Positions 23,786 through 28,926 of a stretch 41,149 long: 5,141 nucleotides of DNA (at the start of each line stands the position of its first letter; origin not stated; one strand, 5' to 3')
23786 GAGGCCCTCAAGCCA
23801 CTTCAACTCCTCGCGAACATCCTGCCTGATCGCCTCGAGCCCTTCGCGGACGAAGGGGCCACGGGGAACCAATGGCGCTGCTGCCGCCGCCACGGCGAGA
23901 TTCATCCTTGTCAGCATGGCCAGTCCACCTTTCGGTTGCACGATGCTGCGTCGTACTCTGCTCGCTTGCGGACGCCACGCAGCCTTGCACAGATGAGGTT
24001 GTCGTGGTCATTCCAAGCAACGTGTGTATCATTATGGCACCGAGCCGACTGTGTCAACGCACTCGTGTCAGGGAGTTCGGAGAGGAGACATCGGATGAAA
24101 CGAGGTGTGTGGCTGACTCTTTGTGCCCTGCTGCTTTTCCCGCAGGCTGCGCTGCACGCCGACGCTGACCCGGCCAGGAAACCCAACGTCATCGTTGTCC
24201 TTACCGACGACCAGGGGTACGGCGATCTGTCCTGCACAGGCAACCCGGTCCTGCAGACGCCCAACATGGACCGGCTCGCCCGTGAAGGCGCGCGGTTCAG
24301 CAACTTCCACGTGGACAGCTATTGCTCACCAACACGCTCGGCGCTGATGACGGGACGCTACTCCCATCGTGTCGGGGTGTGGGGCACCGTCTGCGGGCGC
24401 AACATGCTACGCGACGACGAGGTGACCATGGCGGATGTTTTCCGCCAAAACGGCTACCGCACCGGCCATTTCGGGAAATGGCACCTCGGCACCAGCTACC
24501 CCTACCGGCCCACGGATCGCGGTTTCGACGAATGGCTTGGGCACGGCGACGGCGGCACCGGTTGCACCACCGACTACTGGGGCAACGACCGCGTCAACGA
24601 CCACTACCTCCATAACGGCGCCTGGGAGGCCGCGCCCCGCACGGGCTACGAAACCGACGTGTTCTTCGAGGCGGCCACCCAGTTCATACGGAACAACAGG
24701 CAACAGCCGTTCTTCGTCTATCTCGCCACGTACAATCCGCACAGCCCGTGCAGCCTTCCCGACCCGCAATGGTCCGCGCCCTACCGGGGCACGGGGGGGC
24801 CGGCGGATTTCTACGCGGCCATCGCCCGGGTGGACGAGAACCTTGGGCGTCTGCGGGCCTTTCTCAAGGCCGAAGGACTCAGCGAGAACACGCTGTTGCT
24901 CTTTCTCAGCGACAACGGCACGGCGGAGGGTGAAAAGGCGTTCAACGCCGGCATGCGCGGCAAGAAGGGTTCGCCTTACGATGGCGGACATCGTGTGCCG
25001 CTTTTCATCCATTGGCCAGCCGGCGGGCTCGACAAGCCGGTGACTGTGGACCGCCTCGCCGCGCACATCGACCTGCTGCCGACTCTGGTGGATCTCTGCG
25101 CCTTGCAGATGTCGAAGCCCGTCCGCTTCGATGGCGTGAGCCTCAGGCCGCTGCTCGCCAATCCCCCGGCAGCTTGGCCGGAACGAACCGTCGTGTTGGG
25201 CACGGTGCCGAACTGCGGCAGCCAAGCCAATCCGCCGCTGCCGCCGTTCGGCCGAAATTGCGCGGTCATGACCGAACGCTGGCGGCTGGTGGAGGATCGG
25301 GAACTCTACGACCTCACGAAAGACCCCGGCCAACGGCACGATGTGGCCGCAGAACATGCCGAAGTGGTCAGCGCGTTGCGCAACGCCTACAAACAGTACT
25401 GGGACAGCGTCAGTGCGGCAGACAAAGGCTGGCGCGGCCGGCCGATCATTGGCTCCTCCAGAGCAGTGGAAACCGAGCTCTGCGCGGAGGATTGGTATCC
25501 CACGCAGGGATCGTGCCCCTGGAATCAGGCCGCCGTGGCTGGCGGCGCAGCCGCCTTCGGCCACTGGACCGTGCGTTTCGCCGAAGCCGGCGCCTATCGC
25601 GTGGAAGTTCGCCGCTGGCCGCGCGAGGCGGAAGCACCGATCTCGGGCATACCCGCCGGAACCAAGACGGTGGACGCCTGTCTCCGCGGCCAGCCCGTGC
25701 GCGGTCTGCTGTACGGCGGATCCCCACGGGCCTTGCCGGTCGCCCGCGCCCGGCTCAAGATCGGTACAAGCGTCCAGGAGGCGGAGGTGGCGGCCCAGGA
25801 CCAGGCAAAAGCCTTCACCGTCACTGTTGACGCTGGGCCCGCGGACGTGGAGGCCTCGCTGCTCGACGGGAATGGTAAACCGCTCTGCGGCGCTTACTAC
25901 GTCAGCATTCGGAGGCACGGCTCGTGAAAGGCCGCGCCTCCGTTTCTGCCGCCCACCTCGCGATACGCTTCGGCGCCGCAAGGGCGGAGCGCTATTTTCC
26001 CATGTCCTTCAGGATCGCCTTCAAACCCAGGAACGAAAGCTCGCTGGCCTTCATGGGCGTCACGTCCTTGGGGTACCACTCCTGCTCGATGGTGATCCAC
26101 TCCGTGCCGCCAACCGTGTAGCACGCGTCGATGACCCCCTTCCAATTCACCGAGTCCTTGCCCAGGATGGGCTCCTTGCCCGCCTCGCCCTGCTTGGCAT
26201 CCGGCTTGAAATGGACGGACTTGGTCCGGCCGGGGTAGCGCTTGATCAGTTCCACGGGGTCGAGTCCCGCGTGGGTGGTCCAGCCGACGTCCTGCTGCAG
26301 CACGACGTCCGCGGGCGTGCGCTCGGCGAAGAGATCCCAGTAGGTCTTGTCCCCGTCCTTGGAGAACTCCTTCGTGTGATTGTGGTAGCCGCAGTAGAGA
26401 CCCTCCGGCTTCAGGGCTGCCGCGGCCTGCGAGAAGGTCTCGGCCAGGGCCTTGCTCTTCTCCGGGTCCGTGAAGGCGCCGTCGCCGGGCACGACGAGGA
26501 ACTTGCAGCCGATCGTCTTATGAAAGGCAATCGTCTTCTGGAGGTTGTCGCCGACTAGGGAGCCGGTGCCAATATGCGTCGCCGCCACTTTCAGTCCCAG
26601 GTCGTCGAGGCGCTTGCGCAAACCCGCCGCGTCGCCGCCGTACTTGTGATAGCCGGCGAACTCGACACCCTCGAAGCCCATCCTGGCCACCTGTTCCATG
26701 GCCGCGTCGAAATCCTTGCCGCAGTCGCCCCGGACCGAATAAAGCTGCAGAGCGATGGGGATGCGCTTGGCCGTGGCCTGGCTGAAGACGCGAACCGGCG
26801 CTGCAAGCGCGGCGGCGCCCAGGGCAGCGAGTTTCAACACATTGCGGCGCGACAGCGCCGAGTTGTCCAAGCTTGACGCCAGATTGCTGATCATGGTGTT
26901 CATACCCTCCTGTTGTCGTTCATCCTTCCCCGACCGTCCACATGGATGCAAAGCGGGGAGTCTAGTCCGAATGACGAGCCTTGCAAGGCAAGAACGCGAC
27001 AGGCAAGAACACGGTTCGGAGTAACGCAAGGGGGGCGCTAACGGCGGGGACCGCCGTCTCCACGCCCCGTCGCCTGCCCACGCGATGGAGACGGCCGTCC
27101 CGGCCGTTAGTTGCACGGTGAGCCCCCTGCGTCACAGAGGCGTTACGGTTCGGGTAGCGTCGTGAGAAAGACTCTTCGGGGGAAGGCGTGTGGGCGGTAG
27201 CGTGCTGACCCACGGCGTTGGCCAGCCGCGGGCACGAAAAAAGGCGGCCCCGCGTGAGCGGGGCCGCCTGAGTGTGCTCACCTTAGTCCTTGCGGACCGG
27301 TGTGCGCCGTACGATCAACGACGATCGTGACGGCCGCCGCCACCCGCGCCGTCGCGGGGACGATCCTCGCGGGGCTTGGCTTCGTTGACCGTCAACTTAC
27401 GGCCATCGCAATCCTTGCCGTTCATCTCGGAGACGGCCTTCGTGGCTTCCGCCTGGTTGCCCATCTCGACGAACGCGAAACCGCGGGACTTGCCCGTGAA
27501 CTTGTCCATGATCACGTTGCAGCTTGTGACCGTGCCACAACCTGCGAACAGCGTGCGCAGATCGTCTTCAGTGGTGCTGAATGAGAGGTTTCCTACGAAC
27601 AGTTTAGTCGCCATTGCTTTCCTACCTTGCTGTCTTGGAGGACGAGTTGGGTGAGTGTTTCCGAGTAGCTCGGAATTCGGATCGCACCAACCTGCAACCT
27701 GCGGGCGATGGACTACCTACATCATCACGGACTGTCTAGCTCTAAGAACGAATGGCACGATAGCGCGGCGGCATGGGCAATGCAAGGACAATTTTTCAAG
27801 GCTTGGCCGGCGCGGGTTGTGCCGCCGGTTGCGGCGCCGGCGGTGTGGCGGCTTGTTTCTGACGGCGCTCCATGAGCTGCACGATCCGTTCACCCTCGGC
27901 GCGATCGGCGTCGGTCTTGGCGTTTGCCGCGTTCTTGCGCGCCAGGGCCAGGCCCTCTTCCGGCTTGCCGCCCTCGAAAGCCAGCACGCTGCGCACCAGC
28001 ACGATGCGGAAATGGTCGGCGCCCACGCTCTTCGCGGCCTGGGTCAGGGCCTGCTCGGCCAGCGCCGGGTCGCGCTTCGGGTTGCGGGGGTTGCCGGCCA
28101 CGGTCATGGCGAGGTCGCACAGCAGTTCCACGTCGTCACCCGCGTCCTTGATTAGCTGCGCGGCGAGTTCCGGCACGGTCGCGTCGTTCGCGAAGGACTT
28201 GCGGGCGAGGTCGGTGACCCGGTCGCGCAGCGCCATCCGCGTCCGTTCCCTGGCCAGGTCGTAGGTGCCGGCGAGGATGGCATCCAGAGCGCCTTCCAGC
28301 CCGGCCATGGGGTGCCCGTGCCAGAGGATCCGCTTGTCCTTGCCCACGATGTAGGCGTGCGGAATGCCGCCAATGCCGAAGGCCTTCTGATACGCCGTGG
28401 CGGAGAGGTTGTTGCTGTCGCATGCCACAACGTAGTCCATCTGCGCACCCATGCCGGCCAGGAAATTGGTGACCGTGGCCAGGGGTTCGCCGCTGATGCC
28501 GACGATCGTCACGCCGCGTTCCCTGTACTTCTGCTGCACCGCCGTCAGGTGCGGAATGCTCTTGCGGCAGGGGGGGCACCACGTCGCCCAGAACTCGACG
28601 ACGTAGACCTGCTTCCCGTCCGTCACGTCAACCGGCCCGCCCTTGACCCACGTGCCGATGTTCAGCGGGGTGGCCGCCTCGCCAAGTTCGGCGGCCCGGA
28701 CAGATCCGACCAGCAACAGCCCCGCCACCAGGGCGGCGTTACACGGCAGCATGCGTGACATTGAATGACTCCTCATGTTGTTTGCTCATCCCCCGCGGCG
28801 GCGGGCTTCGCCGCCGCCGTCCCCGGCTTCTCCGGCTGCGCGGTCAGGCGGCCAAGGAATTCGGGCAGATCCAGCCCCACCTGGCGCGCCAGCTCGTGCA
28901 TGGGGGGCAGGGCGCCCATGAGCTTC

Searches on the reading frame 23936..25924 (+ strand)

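Call 59: search_protein_families(library=pfam, proteins=[window:23936-25924:+], max_evalue=0.001)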
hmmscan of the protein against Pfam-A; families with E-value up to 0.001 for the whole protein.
window:23936-25924:+ (663 aa): 3 families
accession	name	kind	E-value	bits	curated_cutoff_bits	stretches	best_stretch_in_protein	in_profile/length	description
PF00884.28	Sulfatase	-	4.3e-59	200.7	25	1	83-387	1-298/301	Sulfatase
PF16347.10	SGSH_C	-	6.5e-09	36.6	29.3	1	348-483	12-146/154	N-sulphoglucosamine sulphohydrolase, C-terminal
PF01663.27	Phosphodiest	-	3.3e-08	34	23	1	107-336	19-230/342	Type I phosphodiesterase / nucleotide pyrophosphatase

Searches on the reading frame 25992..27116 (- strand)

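Call 59: search_protein_families(library=pfam, proteins=[window:25992-27116:-], max_evalue=0.001)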
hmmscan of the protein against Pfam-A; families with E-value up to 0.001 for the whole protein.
window:25992-27116:- (374 aa): 1 family
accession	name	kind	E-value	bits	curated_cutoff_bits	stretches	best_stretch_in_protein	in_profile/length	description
PF01261.30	AP_endonuc_2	-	1.4e-12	48.3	31.1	1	141-349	2-233/249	Xylose isomerase-like TIM barrel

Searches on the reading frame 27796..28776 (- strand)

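Call 59: search_protein_families(library=pfam, proteins=[window:27796-28776:-], max_evalue=0.001)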
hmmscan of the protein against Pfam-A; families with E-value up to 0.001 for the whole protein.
window:27796-28776:- (326 aa): 4 families
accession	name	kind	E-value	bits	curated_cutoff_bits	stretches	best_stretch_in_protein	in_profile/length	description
PF00578.27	AhpC-TSA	-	9.5e-15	55.1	26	1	46-151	15-122/124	AhpC/TSA family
PF08534.16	Redoxin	-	2.9e-13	50.3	26.6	1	46-152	18-130/148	Redoxin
PF13905.12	Thioredoxin_8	-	5.7e-11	43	27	1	56-150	2-94/94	Thioredoxin-like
PF00085.26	Thioredoxin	-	9.2e-09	35.7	23.5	1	51-94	14-56/103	Thioredoxin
